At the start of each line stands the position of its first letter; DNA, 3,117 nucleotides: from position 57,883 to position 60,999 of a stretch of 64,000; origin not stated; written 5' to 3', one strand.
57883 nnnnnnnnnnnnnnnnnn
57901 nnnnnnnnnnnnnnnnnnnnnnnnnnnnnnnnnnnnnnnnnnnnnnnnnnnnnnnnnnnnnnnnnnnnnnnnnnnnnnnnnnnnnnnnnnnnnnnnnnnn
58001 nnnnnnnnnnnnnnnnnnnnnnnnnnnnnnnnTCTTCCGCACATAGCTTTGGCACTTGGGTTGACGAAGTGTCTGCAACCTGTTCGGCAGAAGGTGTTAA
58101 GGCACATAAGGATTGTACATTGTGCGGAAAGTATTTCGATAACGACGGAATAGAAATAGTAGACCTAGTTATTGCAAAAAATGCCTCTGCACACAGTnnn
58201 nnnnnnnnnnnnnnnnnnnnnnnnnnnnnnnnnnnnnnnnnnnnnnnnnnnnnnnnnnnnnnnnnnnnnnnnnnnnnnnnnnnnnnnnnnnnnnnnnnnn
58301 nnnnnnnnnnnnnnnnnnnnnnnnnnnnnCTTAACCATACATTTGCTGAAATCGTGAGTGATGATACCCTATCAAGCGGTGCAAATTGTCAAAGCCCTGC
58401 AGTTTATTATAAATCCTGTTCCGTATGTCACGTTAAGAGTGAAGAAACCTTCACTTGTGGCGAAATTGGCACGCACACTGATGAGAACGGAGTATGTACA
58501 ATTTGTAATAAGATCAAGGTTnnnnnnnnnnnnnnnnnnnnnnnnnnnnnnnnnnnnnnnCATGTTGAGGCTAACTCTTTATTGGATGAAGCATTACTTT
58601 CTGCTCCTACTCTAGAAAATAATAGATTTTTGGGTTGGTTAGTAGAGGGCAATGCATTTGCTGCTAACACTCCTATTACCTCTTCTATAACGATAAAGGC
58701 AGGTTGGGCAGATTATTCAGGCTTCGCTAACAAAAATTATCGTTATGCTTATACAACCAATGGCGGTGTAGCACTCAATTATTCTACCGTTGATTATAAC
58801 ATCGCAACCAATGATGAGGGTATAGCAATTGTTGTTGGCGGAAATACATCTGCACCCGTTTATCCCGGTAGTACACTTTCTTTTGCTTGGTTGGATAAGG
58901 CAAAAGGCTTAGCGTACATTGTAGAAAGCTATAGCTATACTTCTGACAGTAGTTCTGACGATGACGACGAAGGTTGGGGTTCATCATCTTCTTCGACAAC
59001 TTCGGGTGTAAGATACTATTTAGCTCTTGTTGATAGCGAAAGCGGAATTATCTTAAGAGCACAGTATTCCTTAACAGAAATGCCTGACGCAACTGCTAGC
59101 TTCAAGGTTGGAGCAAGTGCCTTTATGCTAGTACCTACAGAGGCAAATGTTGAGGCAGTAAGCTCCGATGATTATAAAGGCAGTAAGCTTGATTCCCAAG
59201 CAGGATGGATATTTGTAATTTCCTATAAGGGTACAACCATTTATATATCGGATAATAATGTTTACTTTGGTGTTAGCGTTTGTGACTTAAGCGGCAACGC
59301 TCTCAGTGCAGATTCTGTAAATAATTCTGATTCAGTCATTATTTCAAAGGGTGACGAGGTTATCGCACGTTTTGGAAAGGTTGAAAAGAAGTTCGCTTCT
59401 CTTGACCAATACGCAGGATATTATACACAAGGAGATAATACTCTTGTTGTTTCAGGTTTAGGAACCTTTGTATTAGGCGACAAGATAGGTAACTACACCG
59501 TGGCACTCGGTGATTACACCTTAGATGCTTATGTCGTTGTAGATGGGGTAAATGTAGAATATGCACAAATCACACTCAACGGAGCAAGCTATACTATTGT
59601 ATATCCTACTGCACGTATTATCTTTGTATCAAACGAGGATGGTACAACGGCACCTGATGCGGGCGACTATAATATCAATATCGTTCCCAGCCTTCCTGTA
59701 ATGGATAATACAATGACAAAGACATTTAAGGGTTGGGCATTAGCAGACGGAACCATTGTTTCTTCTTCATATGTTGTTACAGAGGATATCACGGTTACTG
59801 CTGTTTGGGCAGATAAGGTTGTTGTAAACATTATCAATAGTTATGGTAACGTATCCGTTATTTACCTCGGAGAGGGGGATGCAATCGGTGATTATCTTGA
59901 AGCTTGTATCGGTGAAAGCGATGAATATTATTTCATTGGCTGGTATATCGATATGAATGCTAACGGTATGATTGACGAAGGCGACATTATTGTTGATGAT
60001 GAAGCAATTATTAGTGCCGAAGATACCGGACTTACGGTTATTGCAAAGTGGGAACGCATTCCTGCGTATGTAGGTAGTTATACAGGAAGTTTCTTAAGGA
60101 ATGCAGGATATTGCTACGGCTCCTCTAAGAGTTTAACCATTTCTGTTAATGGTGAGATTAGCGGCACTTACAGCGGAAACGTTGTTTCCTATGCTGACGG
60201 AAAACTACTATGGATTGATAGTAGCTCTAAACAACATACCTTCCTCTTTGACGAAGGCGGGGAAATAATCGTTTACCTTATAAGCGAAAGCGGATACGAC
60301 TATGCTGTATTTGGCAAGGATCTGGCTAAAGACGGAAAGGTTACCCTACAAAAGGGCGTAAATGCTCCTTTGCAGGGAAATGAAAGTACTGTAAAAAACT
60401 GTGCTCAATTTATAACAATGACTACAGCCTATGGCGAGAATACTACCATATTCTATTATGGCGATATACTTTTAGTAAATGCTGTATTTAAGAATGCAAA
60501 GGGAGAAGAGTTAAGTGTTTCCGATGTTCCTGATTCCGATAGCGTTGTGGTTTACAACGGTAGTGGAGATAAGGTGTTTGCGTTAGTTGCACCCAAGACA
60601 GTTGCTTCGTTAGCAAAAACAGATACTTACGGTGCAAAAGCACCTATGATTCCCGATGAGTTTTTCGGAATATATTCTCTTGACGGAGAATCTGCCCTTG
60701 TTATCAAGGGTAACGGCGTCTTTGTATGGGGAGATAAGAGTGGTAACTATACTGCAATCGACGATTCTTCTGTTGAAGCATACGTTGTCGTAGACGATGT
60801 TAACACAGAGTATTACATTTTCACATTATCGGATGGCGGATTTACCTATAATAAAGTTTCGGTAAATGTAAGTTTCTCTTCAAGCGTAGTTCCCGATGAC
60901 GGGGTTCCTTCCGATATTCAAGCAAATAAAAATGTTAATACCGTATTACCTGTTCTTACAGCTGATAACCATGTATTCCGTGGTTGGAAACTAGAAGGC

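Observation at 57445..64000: Giant surface lipoprotein combining a repeated Cys-rich ~40-aa module with InlB-B / Listeria-Bacteroides repeats; gene runs off the window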

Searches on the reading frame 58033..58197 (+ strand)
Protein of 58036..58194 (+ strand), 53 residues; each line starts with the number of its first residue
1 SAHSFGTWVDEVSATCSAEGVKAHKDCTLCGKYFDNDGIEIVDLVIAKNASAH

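Call 31: search_protein_families(library=pfam, proteins=[window:58036-58194:+], max_evalue=10)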
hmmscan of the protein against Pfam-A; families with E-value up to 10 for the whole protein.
seq(53 aa): 0 families

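Call 57: search_solved_structures(query=A2, max_evalue=10, show_alignments=3)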
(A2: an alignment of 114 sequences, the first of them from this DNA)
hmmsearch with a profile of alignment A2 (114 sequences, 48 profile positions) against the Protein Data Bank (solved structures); distinct sequences matched with E-value up to 10: 124 (the best 60 are shown).
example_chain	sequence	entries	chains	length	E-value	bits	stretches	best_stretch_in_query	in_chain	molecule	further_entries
9qa6_A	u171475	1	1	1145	1.6e-19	72.6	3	2-47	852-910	IgA protease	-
2i13_A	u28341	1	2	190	4.2e-10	42.5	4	18-43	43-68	Aart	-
7txc_E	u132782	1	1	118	1e-06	31.6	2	26-46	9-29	Hypermethylated in cancer 2 protein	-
9jzt_A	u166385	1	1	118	7.6e-06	28.8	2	18-36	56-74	Zinc finger and BTB domain-containing protein 20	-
6ml2_A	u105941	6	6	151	9.6e-06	28.5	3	18-36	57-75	Zinc finger and BTB domain-containing protein 24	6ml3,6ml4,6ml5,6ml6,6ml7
5yj3_C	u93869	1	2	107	1.4e-05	28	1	19-36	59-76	Telomere zinc finger-associated protein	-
9kh2_A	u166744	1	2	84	2e-05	27.5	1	18-36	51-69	Zinc finger and BTB domain-containing protein 20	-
1mey_C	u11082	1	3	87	4.1e-05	26.5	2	18-36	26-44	CONSENSUS ZINC FINGER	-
5v3g_D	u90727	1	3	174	0.00014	24.8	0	18-35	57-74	PR domain zinc finger protein 9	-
1x6e_A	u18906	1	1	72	0.0003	23.8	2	19-36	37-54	Zinc finger protein 24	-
2lvr_A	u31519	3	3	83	0.00035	23.5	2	19-36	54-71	Zinc finger and BTB domain-containing protein 17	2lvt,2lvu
5egb_A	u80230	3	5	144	0.00048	23.1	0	18-36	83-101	Histone-lysine N-methyltransferase PRDM9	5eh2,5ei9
1x6h_A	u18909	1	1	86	0.0008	22.4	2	18-36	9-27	Transcriptional repressor CTCF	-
8jq0_A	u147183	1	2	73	0.0017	21.3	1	19-36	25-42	HKR3 protein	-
2kmk_A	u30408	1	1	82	0.002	21.1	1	19-38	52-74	Zinc finger protein Gfi-1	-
1rb9_A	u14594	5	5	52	0.17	14.9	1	22-35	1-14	RUBREDOXIN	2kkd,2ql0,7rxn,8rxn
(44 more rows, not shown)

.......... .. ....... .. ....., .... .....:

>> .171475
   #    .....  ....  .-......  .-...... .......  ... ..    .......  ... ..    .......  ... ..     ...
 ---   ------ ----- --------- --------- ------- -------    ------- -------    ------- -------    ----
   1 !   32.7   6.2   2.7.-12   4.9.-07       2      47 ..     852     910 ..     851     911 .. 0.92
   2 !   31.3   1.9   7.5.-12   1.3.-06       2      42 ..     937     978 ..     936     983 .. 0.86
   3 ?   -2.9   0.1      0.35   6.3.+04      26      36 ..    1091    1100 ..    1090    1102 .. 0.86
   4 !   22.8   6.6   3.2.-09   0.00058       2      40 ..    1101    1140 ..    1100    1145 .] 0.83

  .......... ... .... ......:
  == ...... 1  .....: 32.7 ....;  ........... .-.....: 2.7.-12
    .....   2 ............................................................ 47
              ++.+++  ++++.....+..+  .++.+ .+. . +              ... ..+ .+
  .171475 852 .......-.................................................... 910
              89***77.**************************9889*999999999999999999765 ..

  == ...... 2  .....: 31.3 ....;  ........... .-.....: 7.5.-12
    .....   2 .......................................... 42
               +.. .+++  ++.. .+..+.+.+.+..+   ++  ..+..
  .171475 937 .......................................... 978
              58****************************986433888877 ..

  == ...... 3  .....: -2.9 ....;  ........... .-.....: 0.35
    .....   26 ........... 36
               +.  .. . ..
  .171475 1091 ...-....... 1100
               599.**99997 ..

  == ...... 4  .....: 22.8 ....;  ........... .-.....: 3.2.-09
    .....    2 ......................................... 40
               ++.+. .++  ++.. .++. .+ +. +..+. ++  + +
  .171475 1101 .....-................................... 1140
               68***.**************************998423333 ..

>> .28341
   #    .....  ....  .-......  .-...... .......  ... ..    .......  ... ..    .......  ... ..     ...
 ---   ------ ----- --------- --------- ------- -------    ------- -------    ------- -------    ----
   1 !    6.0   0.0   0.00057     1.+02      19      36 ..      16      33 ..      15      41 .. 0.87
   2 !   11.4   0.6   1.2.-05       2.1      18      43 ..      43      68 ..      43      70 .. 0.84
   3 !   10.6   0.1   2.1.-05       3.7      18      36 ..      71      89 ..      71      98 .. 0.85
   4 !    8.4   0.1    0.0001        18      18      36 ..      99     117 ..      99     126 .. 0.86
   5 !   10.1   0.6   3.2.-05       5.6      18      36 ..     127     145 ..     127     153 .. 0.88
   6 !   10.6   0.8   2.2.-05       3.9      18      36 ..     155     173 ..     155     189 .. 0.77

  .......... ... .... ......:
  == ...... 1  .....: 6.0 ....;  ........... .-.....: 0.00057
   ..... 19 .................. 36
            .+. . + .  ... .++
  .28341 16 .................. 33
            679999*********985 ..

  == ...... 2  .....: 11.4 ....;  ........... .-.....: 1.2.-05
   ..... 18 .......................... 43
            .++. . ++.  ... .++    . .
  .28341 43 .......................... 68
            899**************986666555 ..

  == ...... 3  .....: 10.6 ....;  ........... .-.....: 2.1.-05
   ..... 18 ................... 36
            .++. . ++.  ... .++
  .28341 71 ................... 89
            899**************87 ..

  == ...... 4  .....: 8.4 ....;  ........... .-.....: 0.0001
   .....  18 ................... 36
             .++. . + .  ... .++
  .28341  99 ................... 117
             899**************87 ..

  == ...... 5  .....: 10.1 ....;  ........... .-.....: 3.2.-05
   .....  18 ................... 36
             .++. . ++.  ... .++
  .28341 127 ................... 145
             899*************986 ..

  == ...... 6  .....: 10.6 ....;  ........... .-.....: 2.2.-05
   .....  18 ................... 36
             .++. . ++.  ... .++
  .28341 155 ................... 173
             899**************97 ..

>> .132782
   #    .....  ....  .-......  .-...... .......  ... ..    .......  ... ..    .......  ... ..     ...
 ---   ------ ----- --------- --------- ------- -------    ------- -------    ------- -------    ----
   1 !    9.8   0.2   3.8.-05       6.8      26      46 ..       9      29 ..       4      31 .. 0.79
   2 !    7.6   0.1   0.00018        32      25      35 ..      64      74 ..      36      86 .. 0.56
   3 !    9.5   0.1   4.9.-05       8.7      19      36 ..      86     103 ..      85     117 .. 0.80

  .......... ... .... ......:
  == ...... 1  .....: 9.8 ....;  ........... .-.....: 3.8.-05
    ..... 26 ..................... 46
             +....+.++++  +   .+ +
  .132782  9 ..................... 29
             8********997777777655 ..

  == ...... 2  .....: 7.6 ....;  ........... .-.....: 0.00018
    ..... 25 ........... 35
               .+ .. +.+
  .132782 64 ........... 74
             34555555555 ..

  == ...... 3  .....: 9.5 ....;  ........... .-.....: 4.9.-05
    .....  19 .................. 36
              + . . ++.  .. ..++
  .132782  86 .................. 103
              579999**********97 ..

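Call 65: predict_structure(alignment_id=A2)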
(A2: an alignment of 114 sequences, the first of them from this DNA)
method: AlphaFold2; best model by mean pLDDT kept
length: 55 residues; sequences in the alignment: 114
mean_pLDDT: 91.3   pTM: 0.69
mean pLDDT of the five models: 91.3, 91.0, 90.4, 90.1, 89.8
residues with pLDDT >= 90: 45; 70-90: 4; 50-70: 6; < 50: 0
segments of 3 or more residues with pLDDT < 50: none
pLDDT, mean of each block of 10 residues (from residue 1): 87 95 97 96 95 64
secondary structure, 60 per line:
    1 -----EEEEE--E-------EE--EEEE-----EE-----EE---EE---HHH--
elements in order: E6-10 E25-28

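Call 67: search_protein_representatives(alignment_id=A2)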
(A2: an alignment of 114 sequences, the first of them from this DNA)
Query: 114 sequences, 48 profile positions. Proteins with E-value up to 0.001 (for the whole library): 70342; up to 1e-10: 38817; up to 1e-30: 10696. The best 150 are listed.
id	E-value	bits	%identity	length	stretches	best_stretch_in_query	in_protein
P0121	0.0e+00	1042.2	-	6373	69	1-44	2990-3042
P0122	0.0e+00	1024.2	-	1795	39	1-45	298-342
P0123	1.7e-294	965.8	-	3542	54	1-46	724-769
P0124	4.2e-281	922.9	-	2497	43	2-45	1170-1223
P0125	5.2e-274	900.2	-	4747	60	1-48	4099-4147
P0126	1.6e-273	898.7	-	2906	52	1-48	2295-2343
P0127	1.2e-268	883.0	-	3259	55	1-44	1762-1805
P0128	4.1e-263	865.3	-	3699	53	1-47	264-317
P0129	3.0e-261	859.4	-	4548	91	2-46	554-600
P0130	2.5e-260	856.4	-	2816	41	2-47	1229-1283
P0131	2.7e-258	849.9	-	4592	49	1-45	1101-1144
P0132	1.1e-256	844.7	-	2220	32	3-44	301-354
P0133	3.7e-253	833.4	-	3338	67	1-46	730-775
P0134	1.1e-252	832.0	-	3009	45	2-47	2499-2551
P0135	7.8e-252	829.2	-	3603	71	1-48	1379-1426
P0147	2.3e-219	725.2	-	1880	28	3-46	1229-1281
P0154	3.1e-213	705.6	-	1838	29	1-44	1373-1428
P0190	3.2e-184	612.8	-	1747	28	1-48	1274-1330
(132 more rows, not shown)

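Call 68: search_protein_families(library=pfam, proteins=[P0122, P0132, P0147, P0154, P0190], max_evalue=0.0001)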
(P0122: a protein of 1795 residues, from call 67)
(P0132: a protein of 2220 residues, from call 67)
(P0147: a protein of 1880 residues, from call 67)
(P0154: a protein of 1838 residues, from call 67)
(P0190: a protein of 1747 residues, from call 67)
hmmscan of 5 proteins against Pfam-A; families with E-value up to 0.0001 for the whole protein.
P0122 (1795 aa): 2 families
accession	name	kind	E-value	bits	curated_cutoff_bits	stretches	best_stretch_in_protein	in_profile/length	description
PF16250.10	DUF4907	-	1.3e-05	25.2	25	0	287-300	17-30/67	Domain of unknown function (DUF4907)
PF02368.24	Big_2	-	1.5e-05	25.3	22.8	1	1722-1791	12-77/79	Bacterial Ig-like domain (group 2)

P0132 (2220 aa): 4 families
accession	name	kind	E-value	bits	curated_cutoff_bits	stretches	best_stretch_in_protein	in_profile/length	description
PF00395.25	SLH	-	4.4e-26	91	20.8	3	2098-2138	2-42/44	S-layer homology domain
PF23674.1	RYYR-CCHC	-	1.6e-13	50.8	27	0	363-387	29-53/79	RYYR-CCHC domain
PF21349.2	RUBY_RBDX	-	1.3e-12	47.3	26.5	0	680-692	1-13/30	Rubrerythrin, rubredoxin-like domain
PF09479.16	Flg_new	-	4.2e-10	40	27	1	175-246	1-65/65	Listeria-Bacteroides repeat domain (List_Bact_rpt)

P0147 (1880 aa): 0 families

P0154 (1838 aa): 0 families

P0190 (1747 aa): 1 family
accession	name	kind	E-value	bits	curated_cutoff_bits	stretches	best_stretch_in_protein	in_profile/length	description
PF13306.12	LRR_5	-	1.1e-08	35.5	27.7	1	18-59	12-53/127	BspA type Leucine rich repeat region (6 copies)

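Call 77: search_solved_structures(query=A4, max_evalue=1, show_alignments=1)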
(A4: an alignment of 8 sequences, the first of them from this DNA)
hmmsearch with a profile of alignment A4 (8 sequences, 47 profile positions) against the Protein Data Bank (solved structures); distinct sequences matched with E-value up to 1: 5.
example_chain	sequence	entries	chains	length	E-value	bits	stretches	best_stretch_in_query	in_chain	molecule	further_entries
9qa6_A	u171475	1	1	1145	5.8e-05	26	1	1-33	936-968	IgA protease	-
9l08_A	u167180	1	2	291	0.19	14.8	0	20-38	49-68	Covalently Connected Cytochrome c555 trimer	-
1kx2_A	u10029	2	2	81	0.43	13.7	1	19-34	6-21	mono-heme c-type cytochrome ScyA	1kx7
3jd5_R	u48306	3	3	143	0.66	13.1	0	20-37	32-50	28S ribosomal protein S18c, mitochondrial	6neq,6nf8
7p48_Z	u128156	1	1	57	0.97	12.5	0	15-39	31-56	50S ribosomal protein L32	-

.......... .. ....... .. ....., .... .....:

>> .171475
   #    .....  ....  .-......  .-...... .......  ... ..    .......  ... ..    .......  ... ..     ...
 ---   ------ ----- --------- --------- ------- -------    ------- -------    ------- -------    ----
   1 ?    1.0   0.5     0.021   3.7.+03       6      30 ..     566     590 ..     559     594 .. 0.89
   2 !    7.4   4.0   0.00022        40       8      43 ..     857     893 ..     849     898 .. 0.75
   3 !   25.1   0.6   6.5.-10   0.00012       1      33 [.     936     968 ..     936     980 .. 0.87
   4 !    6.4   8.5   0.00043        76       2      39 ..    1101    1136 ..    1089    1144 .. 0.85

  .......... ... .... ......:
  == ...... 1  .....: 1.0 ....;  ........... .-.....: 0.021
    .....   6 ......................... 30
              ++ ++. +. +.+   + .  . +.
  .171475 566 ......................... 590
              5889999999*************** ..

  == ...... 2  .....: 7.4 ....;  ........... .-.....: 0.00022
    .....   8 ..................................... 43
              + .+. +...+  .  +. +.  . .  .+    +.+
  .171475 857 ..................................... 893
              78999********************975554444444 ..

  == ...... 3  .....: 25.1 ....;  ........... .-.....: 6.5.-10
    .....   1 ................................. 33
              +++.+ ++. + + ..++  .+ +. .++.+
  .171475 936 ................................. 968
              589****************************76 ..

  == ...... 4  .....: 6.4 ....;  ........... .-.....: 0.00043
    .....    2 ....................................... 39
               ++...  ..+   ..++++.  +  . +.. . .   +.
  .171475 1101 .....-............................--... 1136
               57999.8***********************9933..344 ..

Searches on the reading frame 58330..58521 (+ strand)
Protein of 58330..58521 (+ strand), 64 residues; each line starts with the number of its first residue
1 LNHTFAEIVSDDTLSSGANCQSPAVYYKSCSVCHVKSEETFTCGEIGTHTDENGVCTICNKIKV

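Call 31: search_protein_families(library=pfam, proteins=[window:58330-58521:+], max_evalue=10)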
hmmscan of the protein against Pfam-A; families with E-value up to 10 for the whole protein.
seq(64 aa): 2 families
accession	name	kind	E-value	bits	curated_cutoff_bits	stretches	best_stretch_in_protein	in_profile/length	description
PF18509.6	MCR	-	0.042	13.9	30.4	1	48-59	10-23/30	Magnetochrome domain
PF25287.1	zf-B_box_Trim66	-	8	6.7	27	1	53-61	15-23/35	Trim66, B-box zinc-binding domain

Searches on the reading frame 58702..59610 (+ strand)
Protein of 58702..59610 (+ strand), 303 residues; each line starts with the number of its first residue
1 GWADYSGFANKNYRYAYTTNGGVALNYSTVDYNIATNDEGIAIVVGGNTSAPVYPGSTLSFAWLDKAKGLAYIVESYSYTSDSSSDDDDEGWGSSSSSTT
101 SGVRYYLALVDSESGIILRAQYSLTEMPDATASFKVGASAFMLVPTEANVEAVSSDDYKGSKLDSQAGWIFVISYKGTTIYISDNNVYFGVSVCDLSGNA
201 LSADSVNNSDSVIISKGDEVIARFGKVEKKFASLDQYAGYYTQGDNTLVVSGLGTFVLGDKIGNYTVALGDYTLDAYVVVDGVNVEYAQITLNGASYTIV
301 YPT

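Call 73: search_protein_families(library=pfam, proteins=[window:58702-59610:+], max_evalue=1)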
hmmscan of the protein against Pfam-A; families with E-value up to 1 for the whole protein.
window:58702-59610:+ (303 aa): 2 families
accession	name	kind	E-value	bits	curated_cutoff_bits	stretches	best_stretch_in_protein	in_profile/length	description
PF23067.1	MG280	-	0.063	13.2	27.4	1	202-252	155-206/259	Uncharacterised protein MG280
PF23861.1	Ribophorin_II_2nd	-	0.11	13.1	23.4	1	172-228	2-57/105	Ribophorin II second domain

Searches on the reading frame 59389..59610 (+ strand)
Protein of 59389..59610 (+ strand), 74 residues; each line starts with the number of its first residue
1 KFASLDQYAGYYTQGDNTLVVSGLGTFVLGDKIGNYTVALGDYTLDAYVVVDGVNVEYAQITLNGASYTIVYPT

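Call 72: search_solved_structures(query=A3, max_evalue=1)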
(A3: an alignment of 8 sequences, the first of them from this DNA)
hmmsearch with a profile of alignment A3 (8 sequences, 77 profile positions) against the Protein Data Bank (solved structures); distinct sequences matched with E-value up to 1: 4.
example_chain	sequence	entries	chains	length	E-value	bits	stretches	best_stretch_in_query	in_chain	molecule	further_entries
4qaw_A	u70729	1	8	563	0.071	17.1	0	40-77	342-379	Xyn30D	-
9n7y_A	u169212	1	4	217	0.3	15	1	10-53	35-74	TEV protease-like hydrolase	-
3m7h_A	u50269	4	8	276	0.42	14.6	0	10-41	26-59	Putidacin L1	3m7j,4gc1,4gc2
6rao_C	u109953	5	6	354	0.71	13.9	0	2-35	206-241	Afp2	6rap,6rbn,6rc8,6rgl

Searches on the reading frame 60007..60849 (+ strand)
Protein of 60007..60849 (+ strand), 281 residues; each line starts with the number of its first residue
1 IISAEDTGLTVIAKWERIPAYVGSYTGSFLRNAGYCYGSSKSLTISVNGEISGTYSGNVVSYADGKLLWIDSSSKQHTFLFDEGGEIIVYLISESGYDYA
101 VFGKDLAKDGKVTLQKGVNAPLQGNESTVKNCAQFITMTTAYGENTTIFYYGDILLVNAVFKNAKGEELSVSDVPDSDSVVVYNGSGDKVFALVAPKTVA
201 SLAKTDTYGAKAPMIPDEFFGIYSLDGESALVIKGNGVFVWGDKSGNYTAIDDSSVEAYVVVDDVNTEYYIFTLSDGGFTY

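Call 51: find_homologous_proteins(query=window:60007-60849:+)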
Query window:60007-60849:+: 925 candidates shared short words with the query, none scored E <= 0.001.

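Call 73: search_protein_families(library=pfam, proteins=[window:60007-60849:+], max_evalue=1)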
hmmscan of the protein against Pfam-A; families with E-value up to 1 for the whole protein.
window:60007-60849:+ (281 aa): 1 family
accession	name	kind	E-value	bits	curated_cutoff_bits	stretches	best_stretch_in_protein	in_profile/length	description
PF00949.27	Peptidase_S7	-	0.037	14.3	20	1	27-62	85-120/131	Peptidase S7, Flavivirus NS3 serine protease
